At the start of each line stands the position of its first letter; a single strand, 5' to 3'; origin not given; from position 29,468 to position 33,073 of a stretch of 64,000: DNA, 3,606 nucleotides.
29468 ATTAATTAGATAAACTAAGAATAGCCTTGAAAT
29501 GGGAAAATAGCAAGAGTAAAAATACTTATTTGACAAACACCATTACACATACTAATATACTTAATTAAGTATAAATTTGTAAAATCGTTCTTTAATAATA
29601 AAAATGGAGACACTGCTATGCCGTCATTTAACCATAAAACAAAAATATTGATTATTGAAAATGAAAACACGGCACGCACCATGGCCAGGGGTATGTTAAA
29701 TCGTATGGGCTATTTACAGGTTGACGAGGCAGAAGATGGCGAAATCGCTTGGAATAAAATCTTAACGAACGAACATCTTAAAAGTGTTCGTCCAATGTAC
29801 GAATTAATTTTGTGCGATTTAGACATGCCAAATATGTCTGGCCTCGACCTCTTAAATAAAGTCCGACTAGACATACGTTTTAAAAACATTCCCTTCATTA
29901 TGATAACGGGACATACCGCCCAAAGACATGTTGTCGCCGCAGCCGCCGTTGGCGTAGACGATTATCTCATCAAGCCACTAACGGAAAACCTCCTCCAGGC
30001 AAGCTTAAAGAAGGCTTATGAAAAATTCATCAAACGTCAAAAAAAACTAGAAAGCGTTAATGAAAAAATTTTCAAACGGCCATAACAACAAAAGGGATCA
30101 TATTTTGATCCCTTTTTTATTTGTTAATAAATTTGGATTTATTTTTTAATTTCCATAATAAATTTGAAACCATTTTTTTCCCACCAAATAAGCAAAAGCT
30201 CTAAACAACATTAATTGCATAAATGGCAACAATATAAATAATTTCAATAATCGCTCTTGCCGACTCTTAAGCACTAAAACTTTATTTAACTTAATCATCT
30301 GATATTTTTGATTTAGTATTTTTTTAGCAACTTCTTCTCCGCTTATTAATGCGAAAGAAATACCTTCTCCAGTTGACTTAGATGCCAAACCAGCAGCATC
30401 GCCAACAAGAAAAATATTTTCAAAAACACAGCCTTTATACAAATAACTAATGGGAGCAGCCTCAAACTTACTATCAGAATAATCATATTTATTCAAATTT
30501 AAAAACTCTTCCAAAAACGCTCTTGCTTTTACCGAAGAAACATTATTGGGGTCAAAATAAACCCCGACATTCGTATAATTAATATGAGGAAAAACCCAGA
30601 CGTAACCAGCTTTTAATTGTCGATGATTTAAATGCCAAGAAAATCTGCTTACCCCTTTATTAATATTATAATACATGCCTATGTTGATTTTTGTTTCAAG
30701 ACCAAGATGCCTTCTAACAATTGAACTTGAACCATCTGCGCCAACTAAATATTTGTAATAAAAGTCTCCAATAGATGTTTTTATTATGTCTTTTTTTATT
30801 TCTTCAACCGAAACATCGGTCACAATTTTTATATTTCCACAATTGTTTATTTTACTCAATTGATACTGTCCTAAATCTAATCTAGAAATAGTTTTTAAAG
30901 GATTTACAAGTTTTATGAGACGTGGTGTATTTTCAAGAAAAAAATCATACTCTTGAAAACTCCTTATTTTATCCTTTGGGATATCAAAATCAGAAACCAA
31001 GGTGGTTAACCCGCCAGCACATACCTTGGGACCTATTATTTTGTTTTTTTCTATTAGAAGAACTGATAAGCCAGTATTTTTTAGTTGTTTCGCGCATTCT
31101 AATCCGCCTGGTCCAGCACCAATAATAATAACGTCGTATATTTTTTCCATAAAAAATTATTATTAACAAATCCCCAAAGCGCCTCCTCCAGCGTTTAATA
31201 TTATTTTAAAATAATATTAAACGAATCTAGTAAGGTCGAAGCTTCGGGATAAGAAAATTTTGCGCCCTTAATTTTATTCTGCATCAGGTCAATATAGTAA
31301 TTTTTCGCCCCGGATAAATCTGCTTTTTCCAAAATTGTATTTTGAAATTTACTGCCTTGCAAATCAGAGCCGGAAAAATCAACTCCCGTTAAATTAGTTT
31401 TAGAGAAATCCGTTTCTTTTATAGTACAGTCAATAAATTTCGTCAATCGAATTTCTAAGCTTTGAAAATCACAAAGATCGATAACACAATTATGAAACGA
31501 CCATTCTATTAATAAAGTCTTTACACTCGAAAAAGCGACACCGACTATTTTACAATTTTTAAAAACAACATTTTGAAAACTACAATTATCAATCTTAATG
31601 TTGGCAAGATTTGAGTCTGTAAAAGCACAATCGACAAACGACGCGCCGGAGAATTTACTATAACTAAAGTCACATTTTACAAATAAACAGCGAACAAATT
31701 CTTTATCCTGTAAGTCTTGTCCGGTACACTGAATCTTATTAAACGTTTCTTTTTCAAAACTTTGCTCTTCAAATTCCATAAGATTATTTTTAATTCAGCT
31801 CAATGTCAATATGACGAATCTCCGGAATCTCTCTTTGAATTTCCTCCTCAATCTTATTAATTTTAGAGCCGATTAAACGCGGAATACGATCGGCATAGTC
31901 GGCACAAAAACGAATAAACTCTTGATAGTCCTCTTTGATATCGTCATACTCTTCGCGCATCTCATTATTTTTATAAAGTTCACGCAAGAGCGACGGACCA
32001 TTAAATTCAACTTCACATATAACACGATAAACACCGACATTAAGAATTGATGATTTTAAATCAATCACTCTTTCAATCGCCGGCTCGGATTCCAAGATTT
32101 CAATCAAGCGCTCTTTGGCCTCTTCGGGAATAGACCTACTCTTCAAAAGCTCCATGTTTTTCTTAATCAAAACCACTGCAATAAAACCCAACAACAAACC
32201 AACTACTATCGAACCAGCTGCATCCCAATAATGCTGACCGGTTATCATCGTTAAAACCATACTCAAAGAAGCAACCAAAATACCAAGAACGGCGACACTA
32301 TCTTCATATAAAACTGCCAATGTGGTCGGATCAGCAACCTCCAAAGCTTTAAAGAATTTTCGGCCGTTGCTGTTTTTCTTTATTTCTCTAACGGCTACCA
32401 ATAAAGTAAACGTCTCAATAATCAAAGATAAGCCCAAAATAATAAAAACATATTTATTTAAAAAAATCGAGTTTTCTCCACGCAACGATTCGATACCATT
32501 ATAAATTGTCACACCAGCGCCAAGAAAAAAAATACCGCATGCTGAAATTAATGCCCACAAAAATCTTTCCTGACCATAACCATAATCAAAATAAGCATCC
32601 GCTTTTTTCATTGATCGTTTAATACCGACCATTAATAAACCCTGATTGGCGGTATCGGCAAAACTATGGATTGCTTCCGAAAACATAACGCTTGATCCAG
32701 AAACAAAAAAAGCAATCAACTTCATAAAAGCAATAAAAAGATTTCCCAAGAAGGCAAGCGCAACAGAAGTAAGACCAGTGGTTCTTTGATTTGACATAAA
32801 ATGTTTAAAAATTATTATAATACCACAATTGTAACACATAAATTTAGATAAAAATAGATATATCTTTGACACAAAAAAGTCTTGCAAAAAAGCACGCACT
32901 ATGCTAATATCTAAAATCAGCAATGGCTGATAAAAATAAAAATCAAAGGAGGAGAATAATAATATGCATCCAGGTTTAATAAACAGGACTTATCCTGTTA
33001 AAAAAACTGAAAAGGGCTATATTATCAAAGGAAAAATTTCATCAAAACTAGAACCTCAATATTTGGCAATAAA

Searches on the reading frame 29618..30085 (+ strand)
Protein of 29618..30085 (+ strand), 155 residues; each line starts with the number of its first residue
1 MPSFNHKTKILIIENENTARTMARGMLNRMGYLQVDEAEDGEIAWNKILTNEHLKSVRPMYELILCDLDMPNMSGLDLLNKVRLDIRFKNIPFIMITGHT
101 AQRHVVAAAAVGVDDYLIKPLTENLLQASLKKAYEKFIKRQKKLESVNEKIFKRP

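Call 51: search_protein_families(library=pfam, proteins=[window:29618-30085:+], max_evalue=0.001)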
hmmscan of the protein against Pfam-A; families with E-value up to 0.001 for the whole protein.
window:29618-30085:+ (155 aa): 1 family
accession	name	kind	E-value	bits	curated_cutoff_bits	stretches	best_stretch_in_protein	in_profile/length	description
PF00072.30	Response_reg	-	1.1e-22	80.7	30.2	1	10-130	1-110/111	Response regulator receiver domain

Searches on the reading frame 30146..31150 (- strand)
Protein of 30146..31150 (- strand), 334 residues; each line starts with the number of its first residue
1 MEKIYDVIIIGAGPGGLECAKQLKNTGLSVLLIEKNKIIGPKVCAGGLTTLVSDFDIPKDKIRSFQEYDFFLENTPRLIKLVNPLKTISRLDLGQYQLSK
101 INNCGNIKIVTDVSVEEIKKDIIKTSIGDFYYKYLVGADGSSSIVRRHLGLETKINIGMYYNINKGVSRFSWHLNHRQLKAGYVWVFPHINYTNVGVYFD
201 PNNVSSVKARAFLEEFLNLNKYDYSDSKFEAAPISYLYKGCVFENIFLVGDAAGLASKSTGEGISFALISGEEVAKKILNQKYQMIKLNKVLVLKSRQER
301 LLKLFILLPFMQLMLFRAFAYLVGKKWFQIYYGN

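Call 51: search_protein_families(library=pfam, proteins=[window:30146-31150:-], max_evalue=0.001)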
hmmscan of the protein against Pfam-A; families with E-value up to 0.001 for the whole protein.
window:30146-31150:- (334 aa): 13 families
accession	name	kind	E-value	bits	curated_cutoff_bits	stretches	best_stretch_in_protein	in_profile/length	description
PF01494.25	FAD_binding_3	-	2.8e-12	47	22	2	5-37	2-34/349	FAD binding domain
PF03486.20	HI0933_like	-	1.1e-08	35.3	50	1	6-47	2-43/244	HI0933-like protein Rossmann domain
PF07992.20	Pyr_redox_2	-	2.2e-08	34.3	26.1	1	5-144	1-112/291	Pyridine nucleotide-disulphide oxidoreductase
PF13738.12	Pyr_redox_3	-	2.6e-07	30.6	30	1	8-140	1-133/305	Pyridine nucleotide-disulphide oxidoreductase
PF12831.13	FAD_oxidored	-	3.3e-07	30.4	27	1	6-53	1-48/416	FAD dependent oxidoreductase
PF01946.23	Thi4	-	9.7e-07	28.7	26.2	1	5-118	18-124/235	Thi4 family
PF13450.12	NAD_binding_8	-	1.6e-06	28.7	21.9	1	9-40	1-32/68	NAD(P)-binding Rossmann-like domain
PF00890.30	FAD_binding_2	-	3.2e-06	27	20.4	1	6-53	1-49/414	FAD binding domain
PF01134.28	GIDA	-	4.1e-05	23.3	22.1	1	6-45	1-41/391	Glucose inhibited division protein A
PF00070.33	Pyr_redox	-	6.3e-05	23.8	22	1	7-40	2-35/82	Pyridine nucleotide-disulphide oxidoreductase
PF05834.18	Lycopene_cycl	-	8.8e-05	22.2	23.4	1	6-35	1-32/380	Lycopene cyclase protein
PF01266.30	DAO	-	0.00017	21.6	27.9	1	6-40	1-35/353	FAD dependent oxidoreductase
PF22578.2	GGR_cat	-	0.00023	21.4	27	1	169-224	19-75/88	Geranylgeranyl reductase catalytic domain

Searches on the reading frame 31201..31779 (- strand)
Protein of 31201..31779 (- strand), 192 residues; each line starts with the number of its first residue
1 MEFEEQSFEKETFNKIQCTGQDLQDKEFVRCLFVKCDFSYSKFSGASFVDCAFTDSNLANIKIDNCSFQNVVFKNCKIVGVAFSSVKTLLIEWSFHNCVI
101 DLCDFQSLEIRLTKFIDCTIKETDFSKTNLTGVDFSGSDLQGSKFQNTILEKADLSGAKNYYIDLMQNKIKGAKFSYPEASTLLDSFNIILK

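Call 51: search_protein_families(library=pfam, proteins=[window:31201-31779:-], max_evalue=0.001)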
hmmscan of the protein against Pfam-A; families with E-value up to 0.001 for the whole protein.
window:31201-31779:- (192 aa): 4 families
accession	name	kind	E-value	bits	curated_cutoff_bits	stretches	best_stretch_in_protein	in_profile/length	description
PF13599.13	Pentapeptide_4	-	4.8e-21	75.1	38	2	27-86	2-61/78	Pentapeptide repeat region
PF00805.28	Pentapeptide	-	2.6e-20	72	20.2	1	122-157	5-40/40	Pentapeptide repeats (8 copies)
PF13576.12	Pentapeptide_3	-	1.1e-12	48.3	27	1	125-158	1-36/48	Pentapeptide repeats (9 copies)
PF23894.2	LD_SV2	-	9.6e-09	35.9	29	1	93-145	40-92/92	SV2A/B/C luminal domain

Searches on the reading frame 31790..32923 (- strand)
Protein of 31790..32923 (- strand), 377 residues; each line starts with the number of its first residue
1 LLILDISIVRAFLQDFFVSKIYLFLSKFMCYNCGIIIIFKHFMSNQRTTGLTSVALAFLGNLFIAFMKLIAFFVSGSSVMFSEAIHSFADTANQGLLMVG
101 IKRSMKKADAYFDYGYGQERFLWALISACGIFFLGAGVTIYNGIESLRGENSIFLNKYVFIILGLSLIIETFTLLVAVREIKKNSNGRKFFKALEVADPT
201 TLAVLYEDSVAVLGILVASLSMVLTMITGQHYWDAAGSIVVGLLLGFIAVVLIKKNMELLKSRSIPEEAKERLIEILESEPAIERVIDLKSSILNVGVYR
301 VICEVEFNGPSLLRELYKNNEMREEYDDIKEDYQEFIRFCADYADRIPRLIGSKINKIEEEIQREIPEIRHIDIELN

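Call 51: search_protein_families(library=pfam, proteins=[window:31790-32923:-], max_evalue=0.001)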
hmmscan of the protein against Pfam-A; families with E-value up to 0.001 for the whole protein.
window:31790-32923:- (377 aa): 1 family
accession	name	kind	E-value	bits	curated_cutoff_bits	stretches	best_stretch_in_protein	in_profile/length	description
PF01545.26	Cation_efflux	-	8.3e-35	120.8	26.6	1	55-260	2-197/198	Cation efflux family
